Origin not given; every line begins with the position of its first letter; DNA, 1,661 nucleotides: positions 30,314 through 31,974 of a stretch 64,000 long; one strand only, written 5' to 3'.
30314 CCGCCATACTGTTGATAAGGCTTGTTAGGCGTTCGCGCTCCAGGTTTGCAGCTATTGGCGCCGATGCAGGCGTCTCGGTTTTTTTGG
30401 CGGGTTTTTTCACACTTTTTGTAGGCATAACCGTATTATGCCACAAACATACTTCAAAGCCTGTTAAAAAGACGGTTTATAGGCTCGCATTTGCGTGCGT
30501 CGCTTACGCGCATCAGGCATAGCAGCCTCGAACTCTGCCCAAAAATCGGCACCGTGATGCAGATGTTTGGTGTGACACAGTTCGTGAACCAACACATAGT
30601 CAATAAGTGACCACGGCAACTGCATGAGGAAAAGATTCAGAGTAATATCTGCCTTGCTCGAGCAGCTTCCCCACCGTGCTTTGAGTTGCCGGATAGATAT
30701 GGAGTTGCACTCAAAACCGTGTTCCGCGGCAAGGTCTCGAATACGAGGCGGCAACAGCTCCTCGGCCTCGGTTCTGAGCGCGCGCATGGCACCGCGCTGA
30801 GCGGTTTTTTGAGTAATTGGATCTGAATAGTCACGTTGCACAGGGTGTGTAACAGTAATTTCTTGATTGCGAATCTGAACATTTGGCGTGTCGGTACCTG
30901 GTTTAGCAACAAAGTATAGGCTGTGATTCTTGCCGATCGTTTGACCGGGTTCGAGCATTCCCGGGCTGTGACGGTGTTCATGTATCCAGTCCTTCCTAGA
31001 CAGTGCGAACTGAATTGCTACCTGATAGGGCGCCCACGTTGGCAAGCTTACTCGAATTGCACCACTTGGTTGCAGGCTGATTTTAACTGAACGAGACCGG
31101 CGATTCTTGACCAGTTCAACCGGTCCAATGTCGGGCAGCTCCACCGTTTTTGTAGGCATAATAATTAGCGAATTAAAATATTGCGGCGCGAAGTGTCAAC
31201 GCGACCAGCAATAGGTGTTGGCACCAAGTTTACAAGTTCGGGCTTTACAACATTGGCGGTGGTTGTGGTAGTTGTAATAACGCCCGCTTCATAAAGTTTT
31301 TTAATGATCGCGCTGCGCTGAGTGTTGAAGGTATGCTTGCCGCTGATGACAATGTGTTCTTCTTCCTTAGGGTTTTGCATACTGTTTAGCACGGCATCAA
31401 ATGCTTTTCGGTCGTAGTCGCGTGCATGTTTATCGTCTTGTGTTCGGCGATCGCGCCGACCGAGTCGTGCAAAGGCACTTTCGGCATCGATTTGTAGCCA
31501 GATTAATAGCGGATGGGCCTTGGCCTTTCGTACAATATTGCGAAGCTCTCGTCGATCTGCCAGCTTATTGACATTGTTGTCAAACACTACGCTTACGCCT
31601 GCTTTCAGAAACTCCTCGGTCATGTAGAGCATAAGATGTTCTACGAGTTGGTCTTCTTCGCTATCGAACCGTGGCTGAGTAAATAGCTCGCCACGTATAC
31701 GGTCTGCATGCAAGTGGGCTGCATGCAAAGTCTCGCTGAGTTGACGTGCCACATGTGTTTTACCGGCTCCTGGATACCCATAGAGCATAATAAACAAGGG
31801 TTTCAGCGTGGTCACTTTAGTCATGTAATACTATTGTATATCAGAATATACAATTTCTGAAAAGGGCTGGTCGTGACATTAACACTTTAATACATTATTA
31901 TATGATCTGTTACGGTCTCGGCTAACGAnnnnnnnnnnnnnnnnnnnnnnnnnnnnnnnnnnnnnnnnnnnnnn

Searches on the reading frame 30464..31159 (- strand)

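Call 48: search_protein_families(library=pfam, proteins=[window:30464-31159:-], max_evalue=0.001)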
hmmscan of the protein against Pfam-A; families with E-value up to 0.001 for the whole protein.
window:30464-31159:- (231 aa): 3 families
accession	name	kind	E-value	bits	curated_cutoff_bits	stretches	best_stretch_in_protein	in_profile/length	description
PF01863.23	YgjP-like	-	5e-43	148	26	1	23-226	1-206/207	YgjP-like, metallopeptidase domain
PF08325.16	WLM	-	0.00028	21.5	26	1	181-210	78-107/190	WLM domain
PF10263.15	SprT-like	-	0.00043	20.5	25.6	1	154-198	23-73/108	SprT-like family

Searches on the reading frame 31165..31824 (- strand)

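Call 48: search_protein_families(library=pfam, proteins=[window:31165-31824:-], max_evalue=0.001)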
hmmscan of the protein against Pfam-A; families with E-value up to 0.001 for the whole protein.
window:31165-31824:- (219 aa): 12 families
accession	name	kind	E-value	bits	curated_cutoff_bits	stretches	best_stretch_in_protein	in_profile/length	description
PF13671.12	AAA_33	-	5.7e-19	69.3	27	1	12-151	2-142/143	AAA domain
PF08433.16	KTI12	-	2.2e-09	37.6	22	1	12-155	4-143/271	Chromatin associated protein KTI12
PF13238.12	AAA_18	-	1.2e-07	32.6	29.4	1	12-132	1-119/128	AAA domain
PF06414.18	Zeta_toxin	-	3.4e-06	27.1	22.3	1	5-150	12-167/199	Zeta toxin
PF01583.26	APS_kinase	-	7.1e-06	26.6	21.1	1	9-156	2-148/152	Adenylylsulphate kinase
PF13191.12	AAA_16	-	7.7e-06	26.9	32.6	1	9-48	24-63/167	AAA ATPase domain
PF01202.28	SKI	-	8.6e-06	26.4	22.1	0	18-140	1-123/159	Shikimate kinase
PF13207.12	AAA_17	-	3.1e-05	24.7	27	1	15-133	1-131/136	AAA domain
PF00004.35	AAA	-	3.5e-05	24.7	21.2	1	12-160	1-105/131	ATPase family associated with various cellular activities (AAA)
PF13401.12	AAA_22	-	0.00015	22.5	27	1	10-64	6-54/130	AAA domain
PF02223.23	Thymidylate_kin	-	0.00065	19.9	27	0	106-164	120-176/185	Thymidylate kinase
PF06309.17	Torsin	-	0.00079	20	27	0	6-44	50-88/127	Torsin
